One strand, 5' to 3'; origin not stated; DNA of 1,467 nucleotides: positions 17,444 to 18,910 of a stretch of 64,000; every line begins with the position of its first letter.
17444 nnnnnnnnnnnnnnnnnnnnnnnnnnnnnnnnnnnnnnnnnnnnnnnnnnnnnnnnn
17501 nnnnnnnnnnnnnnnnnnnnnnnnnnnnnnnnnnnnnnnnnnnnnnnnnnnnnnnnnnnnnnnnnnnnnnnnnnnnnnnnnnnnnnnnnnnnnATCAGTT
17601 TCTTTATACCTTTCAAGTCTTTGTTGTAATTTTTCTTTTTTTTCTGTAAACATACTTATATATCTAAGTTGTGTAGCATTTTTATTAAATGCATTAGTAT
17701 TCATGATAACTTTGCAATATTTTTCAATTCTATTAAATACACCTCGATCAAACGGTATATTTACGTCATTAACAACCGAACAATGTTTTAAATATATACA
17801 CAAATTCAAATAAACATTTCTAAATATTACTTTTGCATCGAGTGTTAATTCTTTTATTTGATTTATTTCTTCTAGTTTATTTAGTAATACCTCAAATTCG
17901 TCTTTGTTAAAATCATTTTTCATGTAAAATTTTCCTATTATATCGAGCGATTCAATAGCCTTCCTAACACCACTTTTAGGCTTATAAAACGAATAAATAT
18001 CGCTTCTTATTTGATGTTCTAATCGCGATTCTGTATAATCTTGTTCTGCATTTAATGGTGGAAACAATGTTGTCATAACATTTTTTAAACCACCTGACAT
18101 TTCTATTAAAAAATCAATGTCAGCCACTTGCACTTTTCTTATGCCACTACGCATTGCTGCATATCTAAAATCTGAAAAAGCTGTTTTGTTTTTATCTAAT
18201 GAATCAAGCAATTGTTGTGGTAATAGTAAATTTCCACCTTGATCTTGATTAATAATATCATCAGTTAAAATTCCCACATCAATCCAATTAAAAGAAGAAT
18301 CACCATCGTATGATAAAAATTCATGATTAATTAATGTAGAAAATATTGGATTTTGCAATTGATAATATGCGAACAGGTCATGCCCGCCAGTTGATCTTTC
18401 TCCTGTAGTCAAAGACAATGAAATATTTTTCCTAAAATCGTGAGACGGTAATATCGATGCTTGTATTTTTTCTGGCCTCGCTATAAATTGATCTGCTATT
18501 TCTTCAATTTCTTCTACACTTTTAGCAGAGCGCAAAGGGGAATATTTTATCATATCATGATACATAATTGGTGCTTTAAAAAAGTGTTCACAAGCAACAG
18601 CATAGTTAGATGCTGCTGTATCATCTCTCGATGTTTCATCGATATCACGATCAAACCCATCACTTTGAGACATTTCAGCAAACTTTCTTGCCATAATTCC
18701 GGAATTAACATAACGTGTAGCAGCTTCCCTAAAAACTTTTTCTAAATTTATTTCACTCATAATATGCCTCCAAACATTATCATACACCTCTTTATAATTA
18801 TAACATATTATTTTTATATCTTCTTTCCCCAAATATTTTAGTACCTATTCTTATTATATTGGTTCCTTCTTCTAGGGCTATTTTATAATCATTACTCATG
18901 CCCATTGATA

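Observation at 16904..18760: Compositionally foreign 618-aa gene with C-terminal Gp49/HigB-like RelE-fold domain beside hsdR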

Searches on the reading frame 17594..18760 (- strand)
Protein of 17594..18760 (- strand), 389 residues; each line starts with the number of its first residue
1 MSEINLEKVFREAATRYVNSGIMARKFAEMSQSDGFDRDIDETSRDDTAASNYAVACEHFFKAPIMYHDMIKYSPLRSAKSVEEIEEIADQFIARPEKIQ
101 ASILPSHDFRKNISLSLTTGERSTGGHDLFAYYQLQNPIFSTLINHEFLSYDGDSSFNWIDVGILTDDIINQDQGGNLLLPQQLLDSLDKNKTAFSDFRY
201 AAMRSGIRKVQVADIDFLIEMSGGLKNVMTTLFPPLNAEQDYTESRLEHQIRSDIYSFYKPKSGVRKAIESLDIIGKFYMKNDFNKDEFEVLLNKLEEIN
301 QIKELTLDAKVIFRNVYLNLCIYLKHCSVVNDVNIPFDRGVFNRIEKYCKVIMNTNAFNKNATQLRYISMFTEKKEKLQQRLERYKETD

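Call 8: search_protein_families(library=pfam, proteins=[window:17594-18760:-], max_evalue=10)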
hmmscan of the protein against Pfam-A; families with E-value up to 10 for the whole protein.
seq(389 aa): 1 family
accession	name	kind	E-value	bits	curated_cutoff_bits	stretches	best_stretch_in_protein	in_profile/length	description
PF08769.17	Spo0A_C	-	0.15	12.5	25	1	212-260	22-69/104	Sporulation initiation factor Spo0A C terminal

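Call 32: search_protein_representatives(alignment_id=A2)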
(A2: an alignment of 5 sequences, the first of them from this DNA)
Query: 5 sequences, 388 profile positions. Proteins with E-value up to 0.001 (for the whole library): 33; up to 1e-10: 25; up to 1e-30: 11. The best 33 are listed.
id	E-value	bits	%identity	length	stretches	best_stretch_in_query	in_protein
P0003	6.4e-202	687.0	-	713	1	2-388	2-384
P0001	5.2e-189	644.5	-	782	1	1-387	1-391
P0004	6.7e-185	630.9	-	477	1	1-387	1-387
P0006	5.6e-135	466.6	-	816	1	6-387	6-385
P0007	2.2e-110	385.6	-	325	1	1-325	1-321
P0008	3.5e-95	335.6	-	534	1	1-385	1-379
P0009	7.1e-84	298.3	-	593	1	1-387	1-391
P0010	4.0e-40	154.3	-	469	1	7-385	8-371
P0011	9.4e-34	133.3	-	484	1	43-387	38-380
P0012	1.3e-32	129.6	-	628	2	95-378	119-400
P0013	6.1e-31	124.1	-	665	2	103-375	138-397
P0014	3.4e-29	118.3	-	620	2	93-376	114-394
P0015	1.1e-26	110.1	-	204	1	1-201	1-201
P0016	2.8e-25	105.4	-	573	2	109-376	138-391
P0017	1.9e-24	102.7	-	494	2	124-379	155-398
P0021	1.7e-18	83.1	-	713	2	106-383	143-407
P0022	2.1e-17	79.5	-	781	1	5-387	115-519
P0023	3.0e-16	75.7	-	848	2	89-229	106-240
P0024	1.6e-14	70.1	-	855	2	126-387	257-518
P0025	4.2e-11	58.8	-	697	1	52-376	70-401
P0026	4.8e-11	58.6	-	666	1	126-385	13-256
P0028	3.7e-09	52.4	-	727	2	119-387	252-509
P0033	1.5e-05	40.5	-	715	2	96-372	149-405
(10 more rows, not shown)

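Call 39: find_related_loci(query=A2, collection=genome_contigs, flank=10000)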
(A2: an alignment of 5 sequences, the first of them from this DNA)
Query A2 (386 aa) in genome_contigs; peptide patterns used: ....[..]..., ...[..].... (x = any residue, [..] = any of these).
26 stretches matched a pattern, but none encodes a relative of the query by tblastn (E <= 1e-3).

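Call 56: search_solved_structures(query=A2, max_evalue=10, show_alignments=2)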
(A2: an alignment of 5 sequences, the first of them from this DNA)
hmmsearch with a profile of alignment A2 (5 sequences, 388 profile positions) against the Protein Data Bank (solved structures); distinct sequences matched with E-value up to 10: 1.
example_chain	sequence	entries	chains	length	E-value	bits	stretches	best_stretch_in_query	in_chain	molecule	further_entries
6dx9_A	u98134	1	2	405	1.6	10.7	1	236-274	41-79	Chalcone synthase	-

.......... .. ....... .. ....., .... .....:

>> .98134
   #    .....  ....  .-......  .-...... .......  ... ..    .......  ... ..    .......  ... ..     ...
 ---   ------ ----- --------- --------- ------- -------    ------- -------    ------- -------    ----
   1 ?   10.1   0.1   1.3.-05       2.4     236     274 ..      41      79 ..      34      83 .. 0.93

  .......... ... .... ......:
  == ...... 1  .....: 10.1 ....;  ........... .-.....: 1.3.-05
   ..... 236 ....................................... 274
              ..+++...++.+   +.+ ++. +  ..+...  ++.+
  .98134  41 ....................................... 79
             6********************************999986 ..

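Call 60: find_encoding_contigs(protein=P0033, flank=10000, max_places=3)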
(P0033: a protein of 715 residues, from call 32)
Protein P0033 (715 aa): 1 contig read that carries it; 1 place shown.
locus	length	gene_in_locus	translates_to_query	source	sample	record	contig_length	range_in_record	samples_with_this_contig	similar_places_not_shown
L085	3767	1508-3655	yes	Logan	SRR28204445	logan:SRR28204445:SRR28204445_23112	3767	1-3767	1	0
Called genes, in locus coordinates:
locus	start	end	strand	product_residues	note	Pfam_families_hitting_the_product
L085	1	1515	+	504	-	?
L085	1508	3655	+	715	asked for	PF04542:Sigma70_r2 (weak), PF04545:Sigma70_r4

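Call 61: find_encoding_contigs(protein=P0012, flank=10000, max_places=3)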
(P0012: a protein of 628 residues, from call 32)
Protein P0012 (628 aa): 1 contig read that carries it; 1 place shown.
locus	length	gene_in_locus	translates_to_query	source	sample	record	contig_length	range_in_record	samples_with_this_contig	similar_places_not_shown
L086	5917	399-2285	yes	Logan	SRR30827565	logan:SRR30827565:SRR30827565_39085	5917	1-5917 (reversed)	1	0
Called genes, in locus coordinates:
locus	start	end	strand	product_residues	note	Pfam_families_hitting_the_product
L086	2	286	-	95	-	?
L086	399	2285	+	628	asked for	PF01565:FAD_binding_4 (faint)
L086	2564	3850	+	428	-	PF25888:WHD_DnaB, PF07261:DnaB_2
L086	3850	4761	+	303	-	PF03969:AFG1_ATPase, PF01695:IstB_IS21, PF00004:AAA (weak)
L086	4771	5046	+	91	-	-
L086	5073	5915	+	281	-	?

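Call 62: find_encoding_contigs(protein=P0006, flank=10000, max_places=3)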
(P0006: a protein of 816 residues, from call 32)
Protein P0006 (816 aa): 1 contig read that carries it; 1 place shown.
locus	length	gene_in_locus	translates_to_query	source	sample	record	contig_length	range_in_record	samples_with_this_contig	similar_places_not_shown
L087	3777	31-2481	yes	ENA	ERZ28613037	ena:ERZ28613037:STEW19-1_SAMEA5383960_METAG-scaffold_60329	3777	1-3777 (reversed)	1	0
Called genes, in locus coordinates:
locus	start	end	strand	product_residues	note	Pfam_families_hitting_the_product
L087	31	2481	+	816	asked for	-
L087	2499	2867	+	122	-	PF07191:Zn_ribbon_6 (faint), PF12773:DZR (faint), PF13248:Zn_ribbon_3 (faint), PF18912:DZR_2 (faint), PF13240:Zn_Ribbon_1 (weak)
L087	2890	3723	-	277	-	-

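Call 64: search_dna_similar(query=window:17600-18760:-, collection=phages, mode=protein, max_evalue=0.001)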
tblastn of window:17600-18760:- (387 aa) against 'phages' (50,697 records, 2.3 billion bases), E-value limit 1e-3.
No match.

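Call 65: search_dna_similar(query=window:17600-18760:-, collection=plasmids, mode=protein, max_evalue=0.001)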
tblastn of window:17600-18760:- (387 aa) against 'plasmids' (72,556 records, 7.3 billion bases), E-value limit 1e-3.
No match.

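Call 66: find_related_loci(query=A2, collection=viral_contigs, flank=10000)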
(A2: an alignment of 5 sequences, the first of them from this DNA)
Query A2 (386 aa) in viral_contigs; peptide patterns used: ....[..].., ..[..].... (x = any residue, [..] = any of these).
33 stretches matched a pattern, but none encodes a relative of the query by tblastn (E <= 1e-3).

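Call 68: find_related_loci(query=A4, collection=viral_contigs, flank=10000)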
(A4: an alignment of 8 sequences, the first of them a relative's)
Query A4 (628 aa) in viral_contigs; peptide patterns used: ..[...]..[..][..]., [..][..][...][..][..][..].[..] (x = any residue, [..] = any of these).
176 stretches matched a pattern, but none encodes a relative of the query by tblastn (E <= 1e-3).

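Call 69: find_related_loci(query=A2, collection=metagenome_contigs, flank=10000)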
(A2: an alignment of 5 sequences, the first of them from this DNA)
Query A2 (386 aa) in metagenome_contigs; peptide patterns used: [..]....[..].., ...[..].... (x = any residue, [..] = any of these).
97 stretches matched a pattern; 2 encode a relative of the query (tblastn E <= 1e-3); 2 distinct loci.
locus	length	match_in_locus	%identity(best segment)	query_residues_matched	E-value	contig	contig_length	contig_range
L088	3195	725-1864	43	6-386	4e-95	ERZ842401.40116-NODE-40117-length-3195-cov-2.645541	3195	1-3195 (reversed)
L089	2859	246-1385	41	6-386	2e-93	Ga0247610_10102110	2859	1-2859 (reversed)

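Call 79: search_protein_families(library=padloc, proteins=[P0033, P0021, P0023, P0025, P0013, P0014, P0016, P0026, P0028], max_evalue=0.1)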
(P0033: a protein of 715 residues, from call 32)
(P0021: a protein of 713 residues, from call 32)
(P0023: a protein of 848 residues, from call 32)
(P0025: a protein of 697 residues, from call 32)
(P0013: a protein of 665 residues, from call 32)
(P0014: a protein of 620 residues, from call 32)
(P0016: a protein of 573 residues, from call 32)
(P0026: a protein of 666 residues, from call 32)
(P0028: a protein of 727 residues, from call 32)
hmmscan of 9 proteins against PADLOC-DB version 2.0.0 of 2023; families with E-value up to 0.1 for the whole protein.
P0033 (715 aa): 1 family
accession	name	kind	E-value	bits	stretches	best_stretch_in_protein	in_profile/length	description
PDLC02203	MzaA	-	1.2e-25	87.9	1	490-701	444-657/683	-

P0021 (713 aa): 0 families

P0023 (848 aa): 0 families

P0025 (697 aa): 0 families

P0013 (665 aa): 0 families

P0014 (620 aa): 1 family
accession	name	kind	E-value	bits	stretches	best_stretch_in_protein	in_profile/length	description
PDLC02240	AbiEi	-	0.0015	16.1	1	270-331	112-172/216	AbiEi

P0016 (573 aa): 0 families

P0026 (666 aa): 0 families

P0028 (727 aa): 0 families

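Call 80: find_encoding_contigs(protein=P0022, flank=10000, max_places=3)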
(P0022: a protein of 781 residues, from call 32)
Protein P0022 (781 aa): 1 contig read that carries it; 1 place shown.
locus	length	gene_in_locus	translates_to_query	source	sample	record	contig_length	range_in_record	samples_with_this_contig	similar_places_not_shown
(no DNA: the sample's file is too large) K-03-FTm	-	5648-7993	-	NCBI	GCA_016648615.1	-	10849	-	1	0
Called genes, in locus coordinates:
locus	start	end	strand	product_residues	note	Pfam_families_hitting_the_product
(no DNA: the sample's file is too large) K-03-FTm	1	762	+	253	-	?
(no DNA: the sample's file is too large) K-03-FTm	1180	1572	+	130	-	-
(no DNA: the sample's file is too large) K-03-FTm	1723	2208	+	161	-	PF00583:Acetyltransf_1 (weak)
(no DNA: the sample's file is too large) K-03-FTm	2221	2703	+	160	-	PF00583:Acetyltransf_1, PF13420:Acetyltransf_4 (weak), PF13508:Acetyltransf_7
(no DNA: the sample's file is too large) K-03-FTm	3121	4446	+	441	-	-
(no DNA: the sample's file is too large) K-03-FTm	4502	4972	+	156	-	-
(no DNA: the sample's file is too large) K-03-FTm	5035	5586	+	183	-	PF01613:Flavin_Reduct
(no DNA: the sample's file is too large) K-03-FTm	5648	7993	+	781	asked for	-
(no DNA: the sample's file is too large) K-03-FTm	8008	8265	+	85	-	PF12674:Zn_ribbon_2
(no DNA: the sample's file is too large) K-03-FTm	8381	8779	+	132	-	-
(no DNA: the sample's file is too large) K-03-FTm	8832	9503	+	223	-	PF04140:ICMT, PF04191:PEMT, PF01222:ERG4_ERG24 (weak)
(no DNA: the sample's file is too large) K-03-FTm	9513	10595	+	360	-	PF00149:Metallophos, PF12850:Metallophos_2 (weak)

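Call 81: find_encoding_contigs(protein=P0009, flank=10000, max_places=3)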
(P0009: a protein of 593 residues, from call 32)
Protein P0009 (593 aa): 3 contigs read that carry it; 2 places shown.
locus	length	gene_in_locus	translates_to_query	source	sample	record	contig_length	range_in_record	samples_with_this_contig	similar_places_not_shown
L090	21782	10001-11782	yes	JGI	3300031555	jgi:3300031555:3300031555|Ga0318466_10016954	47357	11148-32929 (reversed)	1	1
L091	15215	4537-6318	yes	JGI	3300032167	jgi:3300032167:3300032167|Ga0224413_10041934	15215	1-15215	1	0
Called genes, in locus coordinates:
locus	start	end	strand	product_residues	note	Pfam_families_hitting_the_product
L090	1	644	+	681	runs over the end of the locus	PF03477:ATP-cone, PF13597:NRDD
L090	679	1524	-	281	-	PF02645:DegV, PF13684:FakA-like_C (faint)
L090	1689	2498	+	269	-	PF05116:S6PP (faint), PF08282:Hydrolase_3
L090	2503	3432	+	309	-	-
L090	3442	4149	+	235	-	PF00702:Hydrolase, PF13419:HAD_2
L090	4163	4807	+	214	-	PF13023:HD_3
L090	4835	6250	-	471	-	PF02878:PGM_PMM_I, PF02879:PGM_PMM_II, PF02880:PGM_PMM_III, PF00408:PGM_PMM_IV (weak)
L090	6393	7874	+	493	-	PF01087:GalP_UDP_transf, PF02744:GalP_UDP_tr_C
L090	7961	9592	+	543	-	PF00158:Sigma54_activat (weak), PF00004:AAA (weak), PF07724:AAA_2, PF07728:AAA_5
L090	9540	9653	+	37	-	-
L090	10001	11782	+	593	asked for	-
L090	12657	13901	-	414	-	-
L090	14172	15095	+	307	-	PF00483:NTP_transferase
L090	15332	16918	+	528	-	-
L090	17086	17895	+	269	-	PF13306:LRR_5, PF13855:LRR_8 (faint)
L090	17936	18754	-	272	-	PF01381:HTH_3, PF12844:HTH_19, PF13560:HTH_31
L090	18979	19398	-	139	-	-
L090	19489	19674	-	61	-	PF00830:Ribosomal_L28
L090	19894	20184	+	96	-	PF02686:GatC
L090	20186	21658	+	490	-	PF01425:Amidase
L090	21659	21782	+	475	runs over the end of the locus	PF02934:GatB_N, PF02637:GatB_Yqey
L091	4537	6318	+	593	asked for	-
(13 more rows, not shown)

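Call 82: find_encoding_contigs(protein=P0025, flank=10000, max_places=3)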
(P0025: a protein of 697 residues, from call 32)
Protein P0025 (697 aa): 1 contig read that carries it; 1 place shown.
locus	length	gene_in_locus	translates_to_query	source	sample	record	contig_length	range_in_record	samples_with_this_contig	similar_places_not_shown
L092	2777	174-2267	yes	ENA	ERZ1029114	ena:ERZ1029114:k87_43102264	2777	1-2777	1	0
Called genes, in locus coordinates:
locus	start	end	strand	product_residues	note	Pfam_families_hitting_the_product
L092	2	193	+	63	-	?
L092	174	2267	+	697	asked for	-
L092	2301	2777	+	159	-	?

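Call 96: search_protein_families(library=pfam, proteins=[L085:1-1515:+, L086:5073-5915:+, L092:2301-2777:+, L086:2-286:-, L087:2890-3723:-, L090:12657-13901:-], max_evalue=0.01)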
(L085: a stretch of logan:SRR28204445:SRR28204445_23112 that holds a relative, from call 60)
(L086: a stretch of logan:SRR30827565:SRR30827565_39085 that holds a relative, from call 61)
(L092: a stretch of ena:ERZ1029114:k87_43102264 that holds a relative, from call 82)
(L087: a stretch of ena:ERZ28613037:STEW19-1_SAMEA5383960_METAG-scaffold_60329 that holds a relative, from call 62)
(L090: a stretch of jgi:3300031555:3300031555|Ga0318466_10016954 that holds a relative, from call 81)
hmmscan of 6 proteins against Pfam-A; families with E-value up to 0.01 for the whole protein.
L085:1-1515:+ (504 aa): 5 families
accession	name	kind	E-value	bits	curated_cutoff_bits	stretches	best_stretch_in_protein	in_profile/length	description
PF00664.28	ABC_membrane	-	2.1e-40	139.6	28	1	2-215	59-272/274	ABC transporter transmembrane region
PF00005.33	ABC_tran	-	2.6e-31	109.5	25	1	277-425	1-137/137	ABC transporter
PF02463.25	SMC_N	-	2.6e-05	24.2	40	1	358-469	115-213/220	RecF/RecN/SMC N terminal domain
PF00270.35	DEAD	-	0.002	18.3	26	1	284-442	11-145/167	DEAD/DEAH box helicase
PF13401.12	AAA_22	-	0.0038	18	27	0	289-434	7-104/130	AAA domain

L086:5073-5915:+ (281 aa): 2 families
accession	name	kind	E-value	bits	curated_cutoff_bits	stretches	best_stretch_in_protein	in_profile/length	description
PF02811.25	PHP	-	3.1e-24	86.6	26.4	1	5-111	2-119/164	PHP domain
PF07733.18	DNA_pol3_alpha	-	8.2e-09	35.9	23.9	1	238-281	1-44/260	Bacterial DNA polymerase III alpha NTPase domain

L092:2301-2777:+ (159 aa): 2 families
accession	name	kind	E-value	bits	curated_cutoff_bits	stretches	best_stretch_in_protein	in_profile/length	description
PF10672.15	Methyltrans_SAM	-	1.1e-10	41.6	27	1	55-154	71-167/286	S-adenosylmethionine-dependent methyltransferase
PF03602.21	Cons_hypoth95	-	0.00099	19.3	24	1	103-158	33-89/182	Conserved hypothetical protein 95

L086:2-286:- (95 aa): 1 family
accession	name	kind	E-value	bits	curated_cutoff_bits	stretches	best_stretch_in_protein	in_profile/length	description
PF10386.15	DUF2441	-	6.9e-14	52.5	25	1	30-95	1-65/141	Protein of unknown function (DUF2441)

L087:2890-3723:- (277 aa): 0 families

L090:12657-13901:- (414 aa): 1 family
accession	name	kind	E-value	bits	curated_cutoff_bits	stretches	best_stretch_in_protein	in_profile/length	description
PF18187.6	RIF5_SNase_1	-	0.00076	19.9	25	1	124-200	51-123/166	TbRIF5 SNase domain 1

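Call 101: find_encoding_contigs(protein=P0008, flank=10000, max_places=3)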
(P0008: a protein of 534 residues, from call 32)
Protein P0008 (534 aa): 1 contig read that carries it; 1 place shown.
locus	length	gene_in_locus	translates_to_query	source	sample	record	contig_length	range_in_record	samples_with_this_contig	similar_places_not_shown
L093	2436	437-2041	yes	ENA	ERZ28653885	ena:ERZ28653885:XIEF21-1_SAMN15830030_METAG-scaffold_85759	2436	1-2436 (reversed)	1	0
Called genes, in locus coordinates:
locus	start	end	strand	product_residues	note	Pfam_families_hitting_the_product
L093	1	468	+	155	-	?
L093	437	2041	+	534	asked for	-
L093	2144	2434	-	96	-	?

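Call 102: find_encoding_contigs(protein=P0024, flank=10000, max_places=3)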
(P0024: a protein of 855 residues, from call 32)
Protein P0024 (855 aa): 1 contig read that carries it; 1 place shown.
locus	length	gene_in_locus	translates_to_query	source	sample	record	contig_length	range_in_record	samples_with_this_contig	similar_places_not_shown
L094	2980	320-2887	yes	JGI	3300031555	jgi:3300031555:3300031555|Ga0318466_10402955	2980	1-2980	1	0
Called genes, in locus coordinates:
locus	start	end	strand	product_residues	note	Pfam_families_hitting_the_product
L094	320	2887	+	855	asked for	-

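Call 103: find_encoding_contigs(protein=P0028, flank=10000, max_places=3)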
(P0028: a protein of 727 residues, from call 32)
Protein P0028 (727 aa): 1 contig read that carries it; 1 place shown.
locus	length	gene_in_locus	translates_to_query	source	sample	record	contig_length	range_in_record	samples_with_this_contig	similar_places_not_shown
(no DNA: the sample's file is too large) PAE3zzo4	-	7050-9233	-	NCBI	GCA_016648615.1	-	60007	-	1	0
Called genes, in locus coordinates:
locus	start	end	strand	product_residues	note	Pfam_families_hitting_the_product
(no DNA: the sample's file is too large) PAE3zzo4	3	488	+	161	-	?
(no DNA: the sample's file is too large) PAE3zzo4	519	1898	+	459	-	PF02706:Wzz, PF10609:ParA (weak), PF01656:CbiA, PF13614:AAA_31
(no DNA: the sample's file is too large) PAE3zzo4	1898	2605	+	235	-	PF19567:CpsB_CapC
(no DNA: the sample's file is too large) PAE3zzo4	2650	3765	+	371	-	PF00962:A_deaminase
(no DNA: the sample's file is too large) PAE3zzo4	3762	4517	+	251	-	-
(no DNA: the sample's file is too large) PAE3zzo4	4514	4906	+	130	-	-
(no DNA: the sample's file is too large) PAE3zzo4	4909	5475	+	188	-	-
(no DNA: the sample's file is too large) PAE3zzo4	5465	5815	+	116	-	-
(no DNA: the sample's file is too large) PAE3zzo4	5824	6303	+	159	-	PF00293:NUDIX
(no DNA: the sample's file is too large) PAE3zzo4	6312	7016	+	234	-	PF12158:DUF3592 (weak)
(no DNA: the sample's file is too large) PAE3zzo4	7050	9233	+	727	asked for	-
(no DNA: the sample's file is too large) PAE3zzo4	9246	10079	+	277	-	-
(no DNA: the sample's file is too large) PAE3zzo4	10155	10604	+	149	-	-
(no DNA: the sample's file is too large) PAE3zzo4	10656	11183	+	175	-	-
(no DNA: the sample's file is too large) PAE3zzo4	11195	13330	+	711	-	-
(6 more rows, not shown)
